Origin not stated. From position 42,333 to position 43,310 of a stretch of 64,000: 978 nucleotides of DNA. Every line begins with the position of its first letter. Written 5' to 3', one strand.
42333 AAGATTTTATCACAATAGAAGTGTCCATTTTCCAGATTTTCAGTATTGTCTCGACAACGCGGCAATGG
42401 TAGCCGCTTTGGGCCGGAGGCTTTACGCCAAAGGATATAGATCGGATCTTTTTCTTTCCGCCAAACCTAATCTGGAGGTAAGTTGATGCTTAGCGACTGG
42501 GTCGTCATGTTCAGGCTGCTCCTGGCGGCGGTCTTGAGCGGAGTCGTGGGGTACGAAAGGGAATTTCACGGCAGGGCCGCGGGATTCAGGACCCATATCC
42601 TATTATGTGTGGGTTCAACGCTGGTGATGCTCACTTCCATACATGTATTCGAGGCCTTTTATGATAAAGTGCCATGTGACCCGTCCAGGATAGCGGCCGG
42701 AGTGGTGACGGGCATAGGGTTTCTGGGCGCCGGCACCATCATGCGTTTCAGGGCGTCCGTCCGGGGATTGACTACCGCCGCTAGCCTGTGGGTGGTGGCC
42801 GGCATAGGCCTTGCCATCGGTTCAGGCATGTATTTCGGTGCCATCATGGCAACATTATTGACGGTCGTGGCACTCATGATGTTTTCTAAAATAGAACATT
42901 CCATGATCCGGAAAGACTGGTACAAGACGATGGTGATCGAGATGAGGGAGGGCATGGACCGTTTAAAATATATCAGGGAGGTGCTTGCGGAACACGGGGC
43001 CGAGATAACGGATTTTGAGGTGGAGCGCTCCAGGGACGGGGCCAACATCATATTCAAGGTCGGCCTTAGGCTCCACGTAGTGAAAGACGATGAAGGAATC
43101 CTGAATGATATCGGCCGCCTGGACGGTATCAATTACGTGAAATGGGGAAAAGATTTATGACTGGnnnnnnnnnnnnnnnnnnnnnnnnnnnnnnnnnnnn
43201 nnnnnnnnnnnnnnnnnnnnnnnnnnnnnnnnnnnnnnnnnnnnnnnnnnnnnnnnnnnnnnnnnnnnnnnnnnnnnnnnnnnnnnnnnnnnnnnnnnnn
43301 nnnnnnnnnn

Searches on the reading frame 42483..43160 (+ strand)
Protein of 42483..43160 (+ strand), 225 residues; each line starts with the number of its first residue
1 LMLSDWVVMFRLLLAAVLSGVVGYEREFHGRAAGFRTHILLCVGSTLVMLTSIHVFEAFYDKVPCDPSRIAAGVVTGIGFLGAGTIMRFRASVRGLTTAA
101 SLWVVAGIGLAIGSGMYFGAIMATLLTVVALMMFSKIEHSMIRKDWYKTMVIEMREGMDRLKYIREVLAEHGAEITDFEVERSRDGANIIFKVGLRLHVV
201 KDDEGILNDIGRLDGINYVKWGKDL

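Call 3: search_protein_families(library=pfam, proteins=[window:42483-43160:+], max_evalue=0.01)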
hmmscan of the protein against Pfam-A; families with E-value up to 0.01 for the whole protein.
window:42483-43160:+ (225 aa): 2 families
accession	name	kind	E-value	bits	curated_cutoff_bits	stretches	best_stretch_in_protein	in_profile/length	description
PF02308.21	MgtC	-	9.2e-41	139.4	31.4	1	12-139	1-120/121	MgtC family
PF16316.10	DUF4956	-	0.00039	20.6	30.6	1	70-182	43-155/169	Domain of unknown function (DUF4956)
